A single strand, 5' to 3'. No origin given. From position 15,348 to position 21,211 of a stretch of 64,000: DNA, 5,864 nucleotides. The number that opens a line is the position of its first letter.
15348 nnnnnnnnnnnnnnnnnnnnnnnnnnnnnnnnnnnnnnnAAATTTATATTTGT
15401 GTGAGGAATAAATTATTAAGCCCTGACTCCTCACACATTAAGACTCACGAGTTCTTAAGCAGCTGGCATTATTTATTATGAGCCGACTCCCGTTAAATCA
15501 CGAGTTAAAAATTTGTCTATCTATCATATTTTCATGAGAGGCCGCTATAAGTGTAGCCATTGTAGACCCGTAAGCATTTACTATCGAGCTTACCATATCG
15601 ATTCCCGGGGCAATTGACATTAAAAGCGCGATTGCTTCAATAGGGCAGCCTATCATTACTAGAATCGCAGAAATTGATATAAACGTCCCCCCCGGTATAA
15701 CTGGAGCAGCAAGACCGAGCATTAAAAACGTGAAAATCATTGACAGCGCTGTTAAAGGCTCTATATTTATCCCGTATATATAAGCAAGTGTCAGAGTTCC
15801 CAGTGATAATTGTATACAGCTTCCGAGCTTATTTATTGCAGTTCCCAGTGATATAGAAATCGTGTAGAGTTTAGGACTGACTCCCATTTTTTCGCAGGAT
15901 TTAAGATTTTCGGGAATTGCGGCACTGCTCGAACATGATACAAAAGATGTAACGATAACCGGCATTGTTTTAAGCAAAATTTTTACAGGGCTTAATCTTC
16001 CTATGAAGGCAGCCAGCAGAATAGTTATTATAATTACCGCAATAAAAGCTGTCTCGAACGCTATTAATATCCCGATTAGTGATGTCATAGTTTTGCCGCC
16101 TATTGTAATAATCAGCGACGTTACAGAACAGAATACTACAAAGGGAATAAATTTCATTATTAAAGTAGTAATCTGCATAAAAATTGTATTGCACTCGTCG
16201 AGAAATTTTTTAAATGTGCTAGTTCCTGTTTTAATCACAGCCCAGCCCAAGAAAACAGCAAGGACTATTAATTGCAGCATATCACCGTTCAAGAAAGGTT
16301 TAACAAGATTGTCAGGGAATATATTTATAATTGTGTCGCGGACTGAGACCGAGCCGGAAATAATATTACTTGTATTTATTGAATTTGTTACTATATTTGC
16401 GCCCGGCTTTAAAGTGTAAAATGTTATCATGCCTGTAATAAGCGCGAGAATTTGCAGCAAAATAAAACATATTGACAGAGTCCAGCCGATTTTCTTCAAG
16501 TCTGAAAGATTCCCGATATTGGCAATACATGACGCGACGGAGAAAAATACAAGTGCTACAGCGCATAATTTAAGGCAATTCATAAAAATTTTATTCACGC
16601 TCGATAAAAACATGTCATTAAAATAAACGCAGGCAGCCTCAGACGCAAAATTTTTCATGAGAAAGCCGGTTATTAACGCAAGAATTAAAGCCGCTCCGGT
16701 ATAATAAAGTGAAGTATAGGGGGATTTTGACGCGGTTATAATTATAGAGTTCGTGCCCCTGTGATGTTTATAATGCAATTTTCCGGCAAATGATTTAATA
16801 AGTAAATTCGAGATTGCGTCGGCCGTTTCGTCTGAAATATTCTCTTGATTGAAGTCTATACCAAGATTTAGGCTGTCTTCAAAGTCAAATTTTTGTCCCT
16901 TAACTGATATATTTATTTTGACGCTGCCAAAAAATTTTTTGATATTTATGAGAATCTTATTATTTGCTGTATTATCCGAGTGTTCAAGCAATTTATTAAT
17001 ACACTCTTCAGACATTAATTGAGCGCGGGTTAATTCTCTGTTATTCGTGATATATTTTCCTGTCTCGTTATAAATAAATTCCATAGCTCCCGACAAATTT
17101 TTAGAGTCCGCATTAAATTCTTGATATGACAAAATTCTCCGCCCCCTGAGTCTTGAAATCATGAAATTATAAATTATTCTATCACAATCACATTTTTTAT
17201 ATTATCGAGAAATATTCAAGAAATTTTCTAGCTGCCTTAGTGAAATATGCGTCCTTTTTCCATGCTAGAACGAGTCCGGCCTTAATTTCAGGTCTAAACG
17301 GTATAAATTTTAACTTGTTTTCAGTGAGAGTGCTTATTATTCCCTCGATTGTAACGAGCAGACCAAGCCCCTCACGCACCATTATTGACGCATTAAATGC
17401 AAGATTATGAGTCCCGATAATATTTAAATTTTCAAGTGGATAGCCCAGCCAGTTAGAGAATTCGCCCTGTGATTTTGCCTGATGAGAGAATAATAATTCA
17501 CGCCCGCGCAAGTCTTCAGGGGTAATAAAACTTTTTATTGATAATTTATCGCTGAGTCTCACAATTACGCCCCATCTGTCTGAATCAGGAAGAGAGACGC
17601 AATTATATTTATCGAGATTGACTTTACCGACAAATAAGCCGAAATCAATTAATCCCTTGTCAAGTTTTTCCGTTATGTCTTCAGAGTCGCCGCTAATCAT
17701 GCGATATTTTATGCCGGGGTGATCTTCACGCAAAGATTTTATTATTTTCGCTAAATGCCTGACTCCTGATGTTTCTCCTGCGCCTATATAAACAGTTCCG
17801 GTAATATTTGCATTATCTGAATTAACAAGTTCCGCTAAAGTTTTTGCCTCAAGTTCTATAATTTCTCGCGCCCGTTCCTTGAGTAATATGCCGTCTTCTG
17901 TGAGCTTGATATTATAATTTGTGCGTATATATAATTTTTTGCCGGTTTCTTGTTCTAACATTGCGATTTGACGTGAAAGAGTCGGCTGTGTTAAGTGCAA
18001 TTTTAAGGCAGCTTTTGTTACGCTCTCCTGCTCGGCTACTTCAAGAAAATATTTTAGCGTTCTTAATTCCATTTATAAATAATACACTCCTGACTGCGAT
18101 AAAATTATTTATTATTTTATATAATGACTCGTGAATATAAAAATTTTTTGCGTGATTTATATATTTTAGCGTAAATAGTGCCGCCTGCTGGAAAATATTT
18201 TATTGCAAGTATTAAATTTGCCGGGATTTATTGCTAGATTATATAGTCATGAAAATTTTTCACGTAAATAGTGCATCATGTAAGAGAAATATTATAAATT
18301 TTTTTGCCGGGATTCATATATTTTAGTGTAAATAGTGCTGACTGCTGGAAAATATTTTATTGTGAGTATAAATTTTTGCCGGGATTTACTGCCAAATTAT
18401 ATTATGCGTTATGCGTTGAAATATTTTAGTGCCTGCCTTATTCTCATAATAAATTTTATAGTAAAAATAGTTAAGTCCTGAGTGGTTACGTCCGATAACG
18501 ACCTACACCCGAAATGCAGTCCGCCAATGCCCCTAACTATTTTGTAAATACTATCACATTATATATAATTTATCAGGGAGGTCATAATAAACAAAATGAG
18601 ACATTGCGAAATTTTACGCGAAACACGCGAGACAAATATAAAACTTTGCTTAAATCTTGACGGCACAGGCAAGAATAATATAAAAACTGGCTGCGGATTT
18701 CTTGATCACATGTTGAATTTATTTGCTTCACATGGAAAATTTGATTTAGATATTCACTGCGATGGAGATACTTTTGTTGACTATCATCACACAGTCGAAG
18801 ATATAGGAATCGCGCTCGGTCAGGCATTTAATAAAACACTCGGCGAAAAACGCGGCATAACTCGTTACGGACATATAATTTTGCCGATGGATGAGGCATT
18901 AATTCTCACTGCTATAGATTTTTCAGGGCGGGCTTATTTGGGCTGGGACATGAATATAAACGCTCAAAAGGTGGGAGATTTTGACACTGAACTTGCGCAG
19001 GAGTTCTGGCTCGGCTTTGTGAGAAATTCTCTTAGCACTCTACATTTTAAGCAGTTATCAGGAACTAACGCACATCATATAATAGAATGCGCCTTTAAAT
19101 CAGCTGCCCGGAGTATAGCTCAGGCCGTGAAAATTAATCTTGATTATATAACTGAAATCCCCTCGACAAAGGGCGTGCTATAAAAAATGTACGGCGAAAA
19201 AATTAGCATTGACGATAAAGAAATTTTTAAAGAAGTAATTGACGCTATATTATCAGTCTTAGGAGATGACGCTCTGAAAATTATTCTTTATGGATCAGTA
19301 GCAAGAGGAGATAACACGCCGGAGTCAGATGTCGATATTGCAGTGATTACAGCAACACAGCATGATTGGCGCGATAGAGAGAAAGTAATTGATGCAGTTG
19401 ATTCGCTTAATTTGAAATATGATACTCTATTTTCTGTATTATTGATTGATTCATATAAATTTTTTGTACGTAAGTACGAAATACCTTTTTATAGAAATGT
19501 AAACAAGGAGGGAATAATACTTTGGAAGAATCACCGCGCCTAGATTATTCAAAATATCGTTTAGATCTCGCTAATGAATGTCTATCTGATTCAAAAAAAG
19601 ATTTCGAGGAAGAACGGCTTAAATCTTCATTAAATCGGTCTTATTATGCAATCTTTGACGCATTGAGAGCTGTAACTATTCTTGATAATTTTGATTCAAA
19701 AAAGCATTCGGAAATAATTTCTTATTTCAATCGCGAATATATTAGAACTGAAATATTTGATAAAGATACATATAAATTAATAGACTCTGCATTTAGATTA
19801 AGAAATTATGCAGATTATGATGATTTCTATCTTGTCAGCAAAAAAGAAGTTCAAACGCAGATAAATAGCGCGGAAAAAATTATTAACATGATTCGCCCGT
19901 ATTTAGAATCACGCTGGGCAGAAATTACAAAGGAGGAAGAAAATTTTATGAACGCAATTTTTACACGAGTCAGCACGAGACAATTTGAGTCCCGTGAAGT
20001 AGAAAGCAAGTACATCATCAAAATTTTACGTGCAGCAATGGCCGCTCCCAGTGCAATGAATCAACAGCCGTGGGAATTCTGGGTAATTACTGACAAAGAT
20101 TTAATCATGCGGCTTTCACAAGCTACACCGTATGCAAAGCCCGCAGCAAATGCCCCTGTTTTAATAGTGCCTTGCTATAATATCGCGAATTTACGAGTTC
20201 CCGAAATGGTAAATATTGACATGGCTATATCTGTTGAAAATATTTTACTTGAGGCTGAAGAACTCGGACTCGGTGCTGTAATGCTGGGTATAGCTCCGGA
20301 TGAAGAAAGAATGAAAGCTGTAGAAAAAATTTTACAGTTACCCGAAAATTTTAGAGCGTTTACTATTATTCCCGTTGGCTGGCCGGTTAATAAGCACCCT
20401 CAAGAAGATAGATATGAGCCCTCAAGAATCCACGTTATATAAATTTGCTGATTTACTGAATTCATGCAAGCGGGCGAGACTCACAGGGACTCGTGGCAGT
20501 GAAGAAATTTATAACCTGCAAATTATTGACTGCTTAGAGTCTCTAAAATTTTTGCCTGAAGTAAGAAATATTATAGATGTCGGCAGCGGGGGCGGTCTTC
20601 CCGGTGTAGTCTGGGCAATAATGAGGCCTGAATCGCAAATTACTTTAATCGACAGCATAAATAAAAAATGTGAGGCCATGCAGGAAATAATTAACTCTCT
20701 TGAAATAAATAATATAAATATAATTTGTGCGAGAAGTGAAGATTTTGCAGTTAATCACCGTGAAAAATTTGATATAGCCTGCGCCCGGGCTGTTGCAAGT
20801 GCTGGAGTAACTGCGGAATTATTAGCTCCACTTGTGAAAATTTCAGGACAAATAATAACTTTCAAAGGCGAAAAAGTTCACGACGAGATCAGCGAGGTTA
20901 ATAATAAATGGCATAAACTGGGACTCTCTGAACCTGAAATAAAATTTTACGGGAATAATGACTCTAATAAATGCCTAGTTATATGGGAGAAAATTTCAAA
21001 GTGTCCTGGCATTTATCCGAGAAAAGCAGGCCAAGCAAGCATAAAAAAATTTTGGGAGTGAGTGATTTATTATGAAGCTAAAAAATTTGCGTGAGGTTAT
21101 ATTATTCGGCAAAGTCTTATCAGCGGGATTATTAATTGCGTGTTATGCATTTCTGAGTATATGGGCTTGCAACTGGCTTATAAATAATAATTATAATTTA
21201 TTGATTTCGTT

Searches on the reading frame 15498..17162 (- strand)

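Call 17: search_protein_families(library=pfam, proteins=[window:15498-17162:-], max_evalue=0.001)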
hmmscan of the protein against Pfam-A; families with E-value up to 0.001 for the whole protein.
window:15498-17162:- (554 aa): 1 family
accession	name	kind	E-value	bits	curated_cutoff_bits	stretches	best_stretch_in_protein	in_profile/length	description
PF00375.23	SDF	-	5.5e-72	243.4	27.9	1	158-541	8-385/387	Sodium:dicarboxylate symporter family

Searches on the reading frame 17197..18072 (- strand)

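Call 45: search_protein_families(library=pfam, proteins=[window:17197-18072:-], max_evalue=0.00001)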
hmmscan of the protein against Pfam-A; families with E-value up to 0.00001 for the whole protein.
window:17197-18072:- (291 aa): 2 families
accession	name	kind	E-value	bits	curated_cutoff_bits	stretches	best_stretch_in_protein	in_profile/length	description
PF03466.25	LysR_substrate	-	1.8e-24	86.7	28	1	90-288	4-204/209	LysR substrate binding domain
PF00126.33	HTH_1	-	1e-19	70.6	26.6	1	3-61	1-59/60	Bacterial regulatory helix-turn-helix protein, lysR family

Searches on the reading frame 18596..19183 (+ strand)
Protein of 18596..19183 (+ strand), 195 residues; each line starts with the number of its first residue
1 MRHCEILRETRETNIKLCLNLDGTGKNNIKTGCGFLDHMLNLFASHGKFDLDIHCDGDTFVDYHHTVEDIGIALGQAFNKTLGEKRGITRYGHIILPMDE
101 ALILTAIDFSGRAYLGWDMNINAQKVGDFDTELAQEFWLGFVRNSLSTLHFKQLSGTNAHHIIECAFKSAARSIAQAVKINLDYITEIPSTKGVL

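Call 45: search_protein_families(library=pfam, proteins=[window:18596-19183:+], max_evalue=0.00001)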
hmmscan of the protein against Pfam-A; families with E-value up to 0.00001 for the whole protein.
window:18596-19183:+ (195 aa): 1 family
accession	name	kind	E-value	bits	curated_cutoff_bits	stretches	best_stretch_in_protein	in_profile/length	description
PF00475.24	IGPD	-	4.4e-61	205.7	27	1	31-174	1-144/144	Imidazoleglycerol-phosphate dehydratase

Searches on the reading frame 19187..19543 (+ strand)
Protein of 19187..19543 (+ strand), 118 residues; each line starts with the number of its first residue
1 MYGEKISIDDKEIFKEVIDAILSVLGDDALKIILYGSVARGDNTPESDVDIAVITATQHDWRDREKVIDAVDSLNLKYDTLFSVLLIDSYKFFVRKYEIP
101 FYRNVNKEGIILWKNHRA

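Call 81: search_protein_families(library=pfam, proteins=[window:19187-19543:+], max_evalue=0.01)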
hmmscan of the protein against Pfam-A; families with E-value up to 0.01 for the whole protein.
window:19187-19543:+ (118 aa): 4 families
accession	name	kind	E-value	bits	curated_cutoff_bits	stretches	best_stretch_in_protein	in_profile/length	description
PF18765.7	Polbeta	-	1.4e-10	41.7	26.9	1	28-81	12-65/93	Polymerase beta, Nucleotidyltransferase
PF01909.29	NTP_transf_2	-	2.5e-09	37.9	21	1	29-81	14-72/93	Nucleotidyltransferase domain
PF20879.2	SidM_N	-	0.00076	19.3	27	1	11-74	38-104/285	SidM, N-terminal domain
PF22600.2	MTPAP-like_central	-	0.0069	16.9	27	1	14-68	25-77/139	Poly(A) RNA polymerase, mitochondrial-like, central palm domain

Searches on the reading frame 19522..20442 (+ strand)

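Call 45: search_protein_families(library=pfam, proteins=[window:19522-20442:+], max_evalue=0.00001)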
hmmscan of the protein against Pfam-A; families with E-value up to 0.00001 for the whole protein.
window:19522-20442:+ (306 aa): 3 families
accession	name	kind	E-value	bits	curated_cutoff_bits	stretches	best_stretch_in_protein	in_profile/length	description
PF00881.29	Nitroreductase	-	3.9e-22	79.7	23.5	2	147-201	2-56/167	Nitroreductase family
PF05168.19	HEPN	-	3.1e-16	60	22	1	12-124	3-114/117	HEPN domain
PF14512.11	TM1586_NiRdase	-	1.1e-10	41.9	27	1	165-196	160-191/215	Putative TM nitroreductase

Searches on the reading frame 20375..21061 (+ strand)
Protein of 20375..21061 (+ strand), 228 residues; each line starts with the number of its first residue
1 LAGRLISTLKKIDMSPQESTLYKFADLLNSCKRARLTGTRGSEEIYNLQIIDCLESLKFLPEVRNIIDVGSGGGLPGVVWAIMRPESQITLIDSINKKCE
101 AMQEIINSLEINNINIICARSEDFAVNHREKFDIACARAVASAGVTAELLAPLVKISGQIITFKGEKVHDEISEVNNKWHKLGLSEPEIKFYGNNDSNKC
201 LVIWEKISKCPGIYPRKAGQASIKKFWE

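Call 45: search_protein_families(library=pfam, proteins=[window:20375-21061:+], max_evalue=0.00001)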
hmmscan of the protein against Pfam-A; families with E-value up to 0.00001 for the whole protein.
window:20375-21061:+ (228 aa): 2 families
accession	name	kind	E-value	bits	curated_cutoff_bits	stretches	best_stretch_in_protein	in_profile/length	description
PF02527.21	GidB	-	2e-42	145.1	27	1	20-195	4-179/184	rRNA small subunit methyltransferase G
PF13847.12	Methyltransf_31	-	8.3e-07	29.2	27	1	65-141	6-84/145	Methyltransferase domain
